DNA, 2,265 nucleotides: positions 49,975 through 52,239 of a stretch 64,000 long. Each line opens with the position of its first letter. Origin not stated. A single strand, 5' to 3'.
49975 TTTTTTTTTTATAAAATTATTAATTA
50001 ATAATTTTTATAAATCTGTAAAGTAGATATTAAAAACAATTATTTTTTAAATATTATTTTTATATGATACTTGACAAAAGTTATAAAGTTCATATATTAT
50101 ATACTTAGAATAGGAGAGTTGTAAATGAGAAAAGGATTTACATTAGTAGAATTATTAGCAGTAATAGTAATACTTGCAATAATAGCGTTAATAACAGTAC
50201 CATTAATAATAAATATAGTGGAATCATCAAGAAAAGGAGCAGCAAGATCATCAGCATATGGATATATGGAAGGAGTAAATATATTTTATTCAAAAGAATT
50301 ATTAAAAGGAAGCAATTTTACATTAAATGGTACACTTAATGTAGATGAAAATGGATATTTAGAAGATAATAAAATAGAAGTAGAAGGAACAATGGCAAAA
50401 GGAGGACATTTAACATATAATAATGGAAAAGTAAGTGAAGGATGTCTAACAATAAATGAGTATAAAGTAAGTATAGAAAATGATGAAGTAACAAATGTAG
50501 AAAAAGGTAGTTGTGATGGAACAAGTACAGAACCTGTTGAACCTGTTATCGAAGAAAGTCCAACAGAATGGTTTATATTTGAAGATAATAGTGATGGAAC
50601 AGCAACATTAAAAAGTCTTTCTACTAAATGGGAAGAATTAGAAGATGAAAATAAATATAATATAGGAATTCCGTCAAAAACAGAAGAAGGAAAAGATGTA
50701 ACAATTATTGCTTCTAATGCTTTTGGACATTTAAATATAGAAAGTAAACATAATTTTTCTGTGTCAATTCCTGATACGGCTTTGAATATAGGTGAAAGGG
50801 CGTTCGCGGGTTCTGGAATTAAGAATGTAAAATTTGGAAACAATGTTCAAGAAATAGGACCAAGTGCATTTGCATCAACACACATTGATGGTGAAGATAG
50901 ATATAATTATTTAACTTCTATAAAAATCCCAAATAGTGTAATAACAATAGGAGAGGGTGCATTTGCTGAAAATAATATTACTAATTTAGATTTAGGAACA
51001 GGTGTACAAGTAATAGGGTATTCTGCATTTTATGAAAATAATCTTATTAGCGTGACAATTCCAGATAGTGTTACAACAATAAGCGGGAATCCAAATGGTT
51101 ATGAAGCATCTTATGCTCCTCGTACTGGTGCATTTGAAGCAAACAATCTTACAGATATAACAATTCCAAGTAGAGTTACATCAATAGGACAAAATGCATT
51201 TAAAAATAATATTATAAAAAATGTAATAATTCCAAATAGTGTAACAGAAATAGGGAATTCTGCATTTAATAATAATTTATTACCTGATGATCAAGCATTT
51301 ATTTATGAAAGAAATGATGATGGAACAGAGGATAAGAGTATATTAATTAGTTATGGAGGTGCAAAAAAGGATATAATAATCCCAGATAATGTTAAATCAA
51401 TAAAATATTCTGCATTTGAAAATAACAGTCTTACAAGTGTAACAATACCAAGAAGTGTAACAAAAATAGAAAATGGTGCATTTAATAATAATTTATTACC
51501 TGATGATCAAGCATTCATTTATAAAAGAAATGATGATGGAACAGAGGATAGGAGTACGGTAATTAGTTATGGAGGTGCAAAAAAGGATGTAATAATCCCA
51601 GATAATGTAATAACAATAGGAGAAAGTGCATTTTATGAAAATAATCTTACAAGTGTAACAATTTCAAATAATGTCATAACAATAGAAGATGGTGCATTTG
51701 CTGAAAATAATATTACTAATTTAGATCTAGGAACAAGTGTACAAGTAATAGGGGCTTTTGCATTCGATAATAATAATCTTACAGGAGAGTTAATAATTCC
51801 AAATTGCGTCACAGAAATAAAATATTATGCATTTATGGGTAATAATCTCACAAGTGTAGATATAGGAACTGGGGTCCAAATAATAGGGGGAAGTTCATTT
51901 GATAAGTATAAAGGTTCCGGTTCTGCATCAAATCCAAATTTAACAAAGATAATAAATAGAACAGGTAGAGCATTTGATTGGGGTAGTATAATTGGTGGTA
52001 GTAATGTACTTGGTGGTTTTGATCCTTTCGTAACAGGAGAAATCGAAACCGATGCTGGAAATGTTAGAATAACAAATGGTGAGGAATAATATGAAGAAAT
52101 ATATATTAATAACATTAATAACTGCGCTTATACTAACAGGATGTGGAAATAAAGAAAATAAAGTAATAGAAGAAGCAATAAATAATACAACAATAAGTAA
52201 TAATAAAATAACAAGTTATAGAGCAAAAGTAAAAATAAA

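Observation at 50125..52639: Orphan type IV prepilin leader fused to a BspA-type LRR adhesin domain with an internal recent duplication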

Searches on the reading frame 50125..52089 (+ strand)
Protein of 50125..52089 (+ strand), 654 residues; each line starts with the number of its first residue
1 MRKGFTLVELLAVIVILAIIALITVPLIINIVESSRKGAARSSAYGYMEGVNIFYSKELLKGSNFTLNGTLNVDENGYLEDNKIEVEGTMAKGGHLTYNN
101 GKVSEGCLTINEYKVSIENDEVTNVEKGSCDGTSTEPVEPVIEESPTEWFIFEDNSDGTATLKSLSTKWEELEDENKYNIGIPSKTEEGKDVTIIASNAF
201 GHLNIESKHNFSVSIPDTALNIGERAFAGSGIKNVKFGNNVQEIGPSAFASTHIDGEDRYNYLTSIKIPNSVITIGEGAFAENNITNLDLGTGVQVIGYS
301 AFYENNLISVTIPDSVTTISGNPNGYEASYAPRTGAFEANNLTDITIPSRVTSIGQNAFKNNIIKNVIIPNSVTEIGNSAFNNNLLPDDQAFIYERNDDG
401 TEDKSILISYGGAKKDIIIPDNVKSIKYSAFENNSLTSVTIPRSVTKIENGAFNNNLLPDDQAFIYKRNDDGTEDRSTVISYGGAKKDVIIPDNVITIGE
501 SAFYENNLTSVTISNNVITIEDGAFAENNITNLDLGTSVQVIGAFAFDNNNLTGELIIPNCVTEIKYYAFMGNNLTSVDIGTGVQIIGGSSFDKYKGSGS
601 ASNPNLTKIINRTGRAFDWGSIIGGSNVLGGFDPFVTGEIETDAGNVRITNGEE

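Call 6: search_protein_families(library=pfam, proteins=[window:50125-52089:+], max_evalue=0.01)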
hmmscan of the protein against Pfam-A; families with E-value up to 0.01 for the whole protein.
window:50125-52089:+ (654 aa): 3 families
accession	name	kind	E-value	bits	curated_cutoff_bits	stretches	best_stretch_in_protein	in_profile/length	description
PF13306.12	LRR_5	-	1.7e-68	228.8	27.7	3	487-594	14-122/127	BspA type Leucine rich repeat region (6 copies)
PF07963.17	N_methyl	-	6.2e-06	26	21.2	1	2-24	4-26/27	Prokaryotic N-terminal methylation motif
PF07819.20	PGAP1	-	0.0062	16.8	24.3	0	402-452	163-215/233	PGAP1-like alpha/beta domain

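Call 7: search_protein_families(library=ncbifam, proteins=[window:50125-52089:+], max_evalue=0.01)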
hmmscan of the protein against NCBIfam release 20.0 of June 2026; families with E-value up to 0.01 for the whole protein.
window:50125-52089:+ (654 aa): 11 families
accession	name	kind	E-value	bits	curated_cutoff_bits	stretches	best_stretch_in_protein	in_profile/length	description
NF047961.1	adhesin_HupY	equivalog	2.1e-40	138.7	1250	4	487-594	189-298/978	leucine-rich repeat adhesin HupY/LrrG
NF045861.1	glide_Gli349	exception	1.1e-17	62.1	1750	3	338-386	2698-2746/3169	gliding machinery surface structure protein Gli349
TIGR02532.1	IV_pilin_GFxxxE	domain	5e-07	29.3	16.3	1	2-24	1-23/24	prepilin-type N-terminal cleavage/methylation domain-containing protein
NF040999.1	pilin_ComGC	equivalog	9.7e-06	25.7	75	1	3-30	2-29/84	competence type IV pilus major pilin ComGC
TIGR01710.1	typeII_sec_gspG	equivalog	0.00015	21.8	88.85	1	3-42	1-40/134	type II secretion system major pseudopilin GspG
NF041775.1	typeIV_PilA_Myxo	equivalog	0.00031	20.8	400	1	3-56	11-64/214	type IV pilin protein PilA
NF041013.1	T4P_ComGE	equivalog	0.00068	19.7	49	1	3-45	4-46/83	competence type IV pilus minor pilin ComGE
NF007862.0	PRK10574.1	equivalog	0.00081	19.5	138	1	2-30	4-32/145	prepilin peptidase-dependent pilin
TIGR02599.1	TIGR02599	subfamily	0.005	16.1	256.5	1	4-45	1-42/361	Verru_Chthon cassette protein C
NF041002.1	pilin_ComGF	equivalog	0.0081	16.4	80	0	3-36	2-34/139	competence type IV pilus minor pilin ComGF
NF038304.1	EPS_HpsC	equivalog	0.0091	15.6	200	0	2-43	20-61/318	hormogonium polysaccharide secretion pseudopilin HpsC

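Call 9: find_encoding_contigs(protein=window:50125-52089:+, flank=10000, max_places=6)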
Protein window:50125-52089:+ (654 aa): 3 contigs read that carry it; 1 place shown.
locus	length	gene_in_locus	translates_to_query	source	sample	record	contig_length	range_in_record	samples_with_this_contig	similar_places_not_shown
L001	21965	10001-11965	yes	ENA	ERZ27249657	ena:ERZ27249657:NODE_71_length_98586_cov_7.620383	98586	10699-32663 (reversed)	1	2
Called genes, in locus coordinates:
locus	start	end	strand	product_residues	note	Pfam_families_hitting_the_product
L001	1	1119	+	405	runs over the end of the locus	PF21946:LppM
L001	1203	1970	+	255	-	PF05582:Peptidase_U57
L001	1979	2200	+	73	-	PF06257:VEG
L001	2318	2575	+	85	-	PF04026:SpoVG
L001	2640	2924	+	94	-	PF07873:YabP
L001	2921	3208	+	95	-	-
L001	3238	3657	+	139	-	PF04977:DivIC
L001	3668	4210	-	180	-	PF04011:LemA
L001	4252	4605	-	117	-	PF09671:Spore_GerQ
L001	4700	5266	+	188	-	PF06130:PTAC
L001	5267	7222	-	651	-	PF00912:Transgly, PF00905:Transpeptidase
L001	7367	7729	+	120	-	-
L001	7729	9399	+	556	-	PF03485:Arg_tRNA_synt_N, PF00750:tRNA-synt_1d, PF05746:DALR_1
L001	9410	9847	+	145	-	-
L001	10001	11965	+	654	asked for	PF07963:N_methyl (weak), PF13306:LRR_5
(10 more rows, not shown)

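Call 10: find_homologous_proteins(query=window:50125-52089:+, max_evalue=0.00001)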
Query window:50125-52089:+ (654 aa): 7573 proteins with E <= 0.00001 among 8000 candidates; the best 120 are listed.
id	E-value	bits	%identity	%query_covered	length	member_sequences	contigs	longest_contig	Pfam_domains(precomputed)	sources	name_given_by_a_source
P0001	0.0e+0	1424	100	100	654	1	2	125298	PF13306.13,PF07963.18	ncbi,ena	-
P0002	2.2e-158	547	55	78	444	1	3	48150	PF13306.13,PF07963.18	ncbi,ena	-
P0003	6.5e-138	479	31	91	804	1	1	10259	PF13306.13,PF07963.18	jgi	-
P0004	7.5e-136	472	43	59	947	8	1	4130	PF13306.13,PF05725.19,PF13620.13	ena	-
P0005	1.5e-134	468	39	68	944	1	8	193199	PF13306.13,PF12389.14,PF05725.19,PF13620.13,PF07819.20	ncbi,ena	-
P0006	6.9e-133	463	48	70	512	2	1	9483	PF13306.13,PF07963.18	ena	-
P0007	3.7e-124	434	38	69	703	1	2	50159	PF13306.13,PF07963.18,PF05725.19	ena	-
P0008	4.8e-124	433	42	57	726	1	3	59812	PF13306.13,PF07963.18,PF05725.19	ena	-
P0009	2.4e-115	405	41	100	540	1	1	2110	PF13306.13,PF07963.18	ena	-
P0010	2.1e-111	392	45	57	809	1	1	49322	PF13306.13,PF12389.14,PF13620.13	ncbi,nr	ncbi:leucine-rich repeat protein [Holdemanella sp. SCCA2]|nr:leucine-rich repeat protein [Holdemanel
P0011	3.3e-111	391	45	57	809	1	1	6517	PF13306.13,PF13620.13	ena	-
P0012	3.7e-111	391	43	63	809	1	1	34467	PF13306.13,PF12389.14,PF13620.13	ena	-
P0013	2.8e-108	381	40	54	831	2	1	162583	PF13306.13,PF00207.29,PF12389.14,PF05725.19,PF13620.13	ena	-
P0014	7.4e-107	377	41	61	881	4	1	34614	PF13306.13,PF05725.19,PF13620.13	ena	-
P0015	8.8e-105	370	42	56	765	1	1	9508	PF13306.13,PF12389.14,PF13620.13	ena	-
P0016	1.8e-102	362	40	69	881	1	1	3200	PF13306.13,PF10660.15,PF05725.19,PF13620.13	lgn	-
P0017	7.6e-102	360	44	68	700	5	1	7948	PF13306.13,PF07963.18,PF05725.19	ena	-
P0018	9.7e-101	356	42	57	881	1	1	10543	PF13306.13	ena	-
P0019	1.3e-99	353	40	49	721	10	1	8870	PF13306.13,PF12389.14,PF05725.19,PF13620.13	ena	-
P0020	1.3e-97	346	41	54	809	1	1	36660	PF13306.13,PF00207.29,PF12389.14,PF05725.19,PF13620.13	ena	-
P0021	1.5e-97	346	42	48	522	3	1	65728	PF13306.13,PF07963.18,PF05725.19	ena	-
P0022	1.6e-97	346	37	63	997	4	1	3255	PF13306.13,PF16403.12,PF05725.19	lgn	-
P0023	1.3e-96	343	34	85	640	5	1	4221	PF13306.13,PF07963.18,PF05725.19,PF13855.13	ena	-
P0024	2.0e-95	339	34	63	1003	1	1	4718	PF13306.13,PF18962.8,PF05725.19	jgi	-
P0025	2.3e-93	332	34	50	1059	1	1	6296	PF13306.13,PF18962.8,PF05725.19,PF13855.13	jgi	jgi:hypothetical protein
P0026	3.8e-93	331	32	93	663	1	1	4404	PF13306.13,PF07963.18,PF00207.29,PF05725.19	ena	-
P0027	5.7e-93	331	40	63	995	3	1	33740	PF22036.3,PF09479.17,PF13306.13,PF18962.8,PF05725.19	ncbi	-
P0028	1.8e-92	329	40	47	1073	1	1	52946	PF13306.13,PF18962.8,PF05725.19,PF13855.13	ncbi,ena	-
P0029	4.1e-92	328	38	64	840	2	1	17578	PF13306.13,PF07963.18,PF16403.12,PF05725.19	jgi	jgi:prepilin-type N-terminal cleavage/methylation domain-containing protein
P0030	4.5e-91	324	47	48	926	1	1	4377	PF13306.13,PF05725.19,PF00395.26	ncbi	-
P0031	6.8e-91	324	40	54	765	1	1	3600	PF13306.13,PF12389.14,PF05725.19,PF13620.13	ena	-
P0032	8.4e-91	324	35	59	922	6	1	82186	PF13306.13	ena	-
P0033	2.2e-90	322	41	48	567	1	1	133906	PF13306.13,PF07963.18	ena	-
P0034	3.8e-90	321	44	51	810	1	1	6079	PF13306.13,PF05725.19,PF13620.13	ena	-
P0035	1.0e-89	320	40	54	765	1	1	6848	PF13306.13,PF00207.29,PF12389.14,PF05725.19,PF13620.13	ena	-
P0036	2.2e-89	319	35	56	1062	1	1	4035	PF13306.13,PF10660.15,PF18962.8,PF05725.19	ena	-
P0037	1.4e-88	316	42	49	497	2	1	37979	PF13306.13,PF07963.18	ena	-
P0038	5.5e-88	314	32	61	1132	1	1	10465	PF13306.13,PF05725.19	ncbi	ncbi:MAG: leucine-rich repeat domain-containing protein, partial [Flavobacteriaceae bacterium]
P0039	6.8e-88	314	31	99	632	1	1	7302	PF13306.13,PF07963.18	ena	-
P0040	7.4e-88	314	37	45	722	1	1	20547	PF13306.13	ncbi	-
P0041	1.9e-87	312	33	99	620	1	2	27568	PF13306.13,PF07963.18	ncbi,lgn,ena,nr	ncbi:MAG: leucine-rich repeat domain-containing protein [Bacilli bacterium]|nr:leucine-rich repeat d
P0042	2.6e-87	312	47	63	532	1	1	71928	PF13306.13,PF05725.19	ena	-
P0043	2.6e-87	312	43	55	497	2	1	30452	PF13306.13,PF07963.18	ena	-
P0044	2.4e-85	306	35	100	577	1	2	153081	PF13306.13,PF07963.18,PF05725.19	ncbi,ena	-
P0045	5.1e-85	304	43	51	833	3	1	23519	PF13306.13,PF05725.19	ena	-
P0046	2.1e-84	302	37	96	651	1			PF13306.13,PF07963.18,PF00207.29,PF05725.19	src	-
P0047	3.3e-84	302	34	57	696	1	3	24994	PF13306.13,PF13715.13,PF05725.19,PF13620.13,PF02368.25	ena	-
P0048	9.9e-84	300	32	62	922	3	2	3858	PF13306.13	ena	-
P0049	1.1e-83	300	35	61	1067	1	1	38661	PF13306.13,PF05725.19,PF09234.16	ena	-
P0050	1.3e-83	300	37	91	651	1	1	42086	PF13306.13,PF05725.19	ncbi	-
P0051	1.4e-83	300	36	67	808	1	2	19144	PF13306.13,PF05725.19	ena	-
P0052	2.4e-83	299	45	66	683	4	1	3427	PF13306.13,PF07963.18,PF05725.19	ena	-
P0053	6.6e-83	298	32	62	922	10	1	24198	PF13306.13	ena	-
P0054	7.1e-83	297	37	94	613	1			PF13306.13,PF07963.18,PF05725.19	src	-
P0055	7.2e-83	297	49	43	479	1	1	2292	PF13306.13,PF07963.18,PF05725.19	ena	-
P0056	1.2e-82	297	34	96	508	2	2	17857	PF13306.13,PF07963.18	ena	-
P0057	1.5e-82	296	29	69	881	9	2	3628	PF13306.13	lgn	-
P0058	1.7e-82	296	36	57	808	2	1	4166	PF13306.13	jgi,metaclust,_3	jgi:prepilin-type N-terminal cleavage/methylation domain-containing protein|metaclust:\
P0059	4.0e-82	295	35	99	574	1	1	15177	PF13306.13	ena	-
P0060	4.6e-82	295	49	55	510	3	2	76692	PF13306.13,PF05725.19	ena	-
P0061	1.0e-80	290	44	63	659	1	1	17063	PF13306.13,PF07963.18,PF05725.19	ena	-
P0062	1.1e-80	290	37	61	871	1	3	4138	PF13306.13,PF05725.19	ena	-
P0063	3.5e-80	289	46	52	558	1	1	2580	PF13306.13,PF07963.18,PF05725.19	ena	-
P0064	3.7e-80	288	37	60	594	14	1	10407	PF13306.13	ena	-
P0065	1.4e-79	287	44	63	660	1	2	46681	PF13306.13,PF07963.18,PF05725.19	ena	-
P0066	1.8e-79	286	41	70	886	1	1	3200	PF13306.13,PF05725.19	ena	-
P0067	2.2e-79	286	44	55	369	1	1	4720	PF13306.13,PF07963.18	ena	-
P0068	2.4e-79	286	35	62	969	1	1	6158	PF09603.16,PF13306.13,PF00207.29,PF05725.19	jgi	jgi:uncharacterized protein (TIGR02145 family)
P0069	2.8e-79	286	34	99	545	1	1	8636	PF13306.13,PF07963.18,PF05725.19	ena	-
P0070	1.8e-78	283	44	63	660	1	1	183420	PF13306.13,PF07963.18,PF05725.19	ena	-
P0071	2.6e-78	282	39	70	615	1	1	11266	PF13306.13,PF05725.19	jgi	-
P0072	2.8e-78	282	33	77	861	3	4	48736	PF13306.13,PF07963.18,PF05725.19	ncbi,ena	-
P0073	4.1e-78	282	44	63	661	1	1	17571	PF13306.13,PF07963.18,PF05725.19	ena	-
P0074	5.6e-78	281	37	84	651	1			PF13306.13,PF07963.18,PF10660.15,PF00207.29,PF05725.19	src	-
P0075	7.0e-78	281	44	63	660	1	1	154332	PF13306.13,PF07963.18,PF05725.19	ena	-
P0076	1.9e-77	279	44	63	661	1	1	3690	PF13306.13,PF07963.18,PF05725.19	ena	-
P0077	1.9e-77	279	34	69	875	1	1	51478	PF13306.13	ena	-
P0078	3.0e-77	279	44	63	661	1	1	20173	PF13306.13,PF05725.19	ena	-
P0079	2.0e-76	276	38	91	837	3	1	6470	PF13306.13,PF07963.18,PF05725.19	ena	-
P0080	3.8e-76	275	43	59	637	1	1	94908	PF13306.13,PF07963.18,PF05725.19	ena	-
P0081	4.2e-76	275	32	91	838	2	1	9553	PF13306.13,PF07963.18,PF13855.13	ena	-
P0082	5.9e-76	275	38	67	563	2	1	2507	PF13306.13,PF07963.18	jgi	-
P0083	1.8e-75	273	36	64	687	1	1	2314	PF09479.17,PF13306.13,PF18998.7,PF05725.19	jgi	jgi:uncharacterized repeat protein (TIGR02543 family)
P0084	2.2e-75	273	31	99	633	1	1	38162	PF13306.13,PF07963.18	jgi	-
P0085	2.6e-75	272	31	99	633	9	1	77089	PF13306.13,PF07963.18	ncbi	-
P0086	4.1e-75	272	41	46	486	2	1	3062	PF13306.13,PF07963.18,PF05725.19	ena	-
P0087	5.7e-75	271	31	99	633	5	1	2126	PF13306.13,PF07963.18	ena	-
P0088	6.3e-75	271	38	48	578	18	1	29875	PF13306.13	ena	-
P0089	7.6e-75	271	40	55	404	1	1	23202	PF13306.13,PF07963.18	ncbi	-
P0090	7.9e-75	271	39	48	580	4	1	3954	PF13306.13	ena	-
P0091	8.9e-75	271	37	91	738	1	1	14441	PF13306.13,PF07963.18,PF05725.19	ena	-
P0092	1.2e-74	270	41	59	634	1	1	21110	PF13306.13,PF07963.18,PF05725.19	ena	-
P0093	1.7e-74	270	38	51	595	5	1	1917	PF13306.13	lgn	-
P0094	2.2e-74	269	40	70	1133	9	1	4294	PF13306.13,PF13056.12,PF00207.29,PF16403.12,PF05725.19,PF00395.26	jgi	jgi:hypothetical protein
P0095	2.6e-74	269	45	55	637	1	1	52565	PF13306.13,PF07963.18,PF05725.19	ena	-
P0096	2.8e-74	269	37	49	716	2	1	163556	PF09479.17,PF13306.13,PF18962.8,PF05725.19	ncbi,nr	ncbi:leucine-rich repeat protein [Breznakibacter xylanolyticus]|nr:leucine-rich repeat protein [Brez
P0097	3.2e-74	269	42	59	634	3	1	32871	PF13306.13,PF07963.18,PF05725.19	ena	-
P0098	3.7e-74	269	40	64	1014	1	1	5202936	PF09479.17,PF13306.13,PF24517.3,PF18962.8,PF18998.7,PF05725.19,PF06848.18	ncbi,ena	-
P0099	4.1e-74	268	31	99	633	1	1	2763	PF13306.13,PF07963.18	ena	-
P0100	5.2e-74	268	31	99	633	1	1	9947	PF13306.13,PF07963.18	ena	-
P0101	5.9e-74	268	31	99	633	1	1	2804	PF13306.13,PF07963.18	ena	-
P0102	6.3e-74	268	43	59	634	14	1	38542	PF13306.13,PF07963.18,PF05725.19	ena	-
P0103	7.1e-74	268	33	99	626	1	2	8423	PF13306.13,PF05725.19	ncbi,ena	-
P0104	7.8e-74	268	41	67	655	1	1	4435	PF13306.13,PF00207.29,PF05725.19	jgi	-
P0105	1.0e-73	267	41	50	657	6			PF13306.13,PF07963.18,PF05725.19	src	-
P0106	2.2e-73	266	42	64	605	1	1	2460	PF13306.13,PF07963.18,PF05725.19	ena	-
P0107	1.2e-72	264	43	45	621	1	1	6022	PF09479.17,PF13306.13,PF07963.18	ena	-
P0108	1.3e-72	264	34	99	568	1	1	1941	PF13306.13,PF07963.18,PF05725.19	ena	-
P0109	1.9e-72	263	32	99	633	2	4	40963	PF13306.13,PF07963.18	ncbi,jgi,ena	-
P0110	2.1e-72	263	32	100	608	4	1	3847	PF13306.13,PF07963.18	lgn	-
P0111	3.0e-72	262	44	60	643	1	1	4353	PF13306.13,PF05725.19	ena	-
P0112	3.2e-72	262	39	48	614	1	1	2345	PF13306.13,PF05725.19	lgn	-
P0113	3.6e-72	262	37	53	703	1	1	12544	PF13306.13,PF07963.18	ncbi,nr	ncbi:MAG: leucine-rich repeat domain-containing protein [Bacilli bacterium]|nr:leucine-rich repeat d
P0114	5.2e-72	262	39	55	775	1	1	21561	PF13306.13,PF05725.19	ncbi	-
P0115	9.5e-72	261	31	99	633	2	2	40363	PF13306.13,PF07963.18,PF05725.19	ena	-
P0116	1.1e-71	260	43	55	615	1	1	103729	PF13306.13,PF07963.18,PF05725.19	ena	-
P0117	1.4e-71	260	39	48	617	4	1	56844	PF13306.13,PF05725.19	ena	-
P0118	1.4e-71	260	46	50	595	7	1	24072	PF13306.13,PF00207.29,PF05725.19,PF00395.26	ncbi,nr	ncbi:MAG: leucine-rich repeat protein [Tissierellia bacterium]|nr:leucine-rich repeat protein [Tissi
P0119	2.2e-71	259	39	48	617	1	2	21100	PF13306.13,PF05725.19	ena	-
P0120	5.0e-71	258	40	48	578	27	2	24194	PF13306.13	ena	-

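Call 13: find_encoding_contigs(protein=P0044, flank=10000, max_places=2)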
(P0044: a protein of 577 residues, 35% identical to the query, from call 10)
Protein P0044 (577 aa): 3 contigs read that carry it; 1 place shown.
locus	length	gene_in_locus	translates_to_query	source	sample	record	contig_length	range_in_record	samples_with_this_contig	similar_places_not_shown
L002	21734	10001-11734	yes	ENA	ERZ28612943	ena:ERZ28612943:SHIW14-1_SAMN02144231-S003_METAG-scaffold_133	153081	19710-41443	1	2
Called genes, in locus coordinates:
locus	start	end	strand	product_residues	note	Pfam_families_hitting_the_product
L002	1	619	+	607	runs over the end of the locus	PF16403:Bact_surface_Ig-like, PF01520:Amidase_3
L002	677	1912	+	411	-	-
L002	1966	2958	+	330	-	PF00953:Glycos_transf_4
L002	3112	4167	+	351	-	PF03462:PCRF, PF00472:RF-1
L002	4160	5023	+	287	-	PF19700:DUF6198 (faint), PF02588:YitT_membrane, PF10035:DUF2179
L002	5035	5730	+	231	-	PF02463:SMC_N (faint), PF00005:ABC_tran, PF13304:AAA_21 (faint)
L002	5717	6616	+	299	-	PF18075:FtsX_ECD, PF02687:FtsX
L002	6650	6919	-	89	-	PF04026:SpoVG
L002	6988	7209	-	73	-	PF06257:VEG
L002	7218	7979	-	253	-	PF05582:Peptidase_U57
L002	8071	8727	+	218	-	PF06541:ABC_trans_CmpB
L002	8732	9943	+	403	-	PF09587:PGA_cap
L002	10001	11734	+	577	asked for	PF07963:N_methyl (weak), PF13306:LRR_5, PF05725:FNIP (faint), PF13306:LRR_5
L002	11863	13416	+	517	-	PF08245:Mur_ligase_M, PF02875:Mur_ligase_C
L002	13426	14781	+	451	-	PF01225:Mur_ligase, PF08245:Mur_ligase_M, PF02875:Mur_ligase_C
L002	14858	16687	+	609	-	PF13522:GATase_6, PF13537:GATase_7, PF00733:Asn_synthase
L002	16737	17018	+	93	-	PF07873:YabP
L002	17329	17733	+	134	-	PF04977:DivIC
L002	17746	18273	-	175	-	PF03729:DUF308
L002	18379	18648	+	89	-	-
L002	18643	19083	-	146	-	PF04011:LemA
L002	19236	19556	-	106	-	PF09671:Spore_GerQ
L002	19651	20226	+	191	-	PF06130:PTAC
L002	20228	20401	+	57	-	-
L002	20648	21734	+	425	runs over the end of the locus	PF02403:Seryl_tRNA_N, PF00587:tRNA-synt_2b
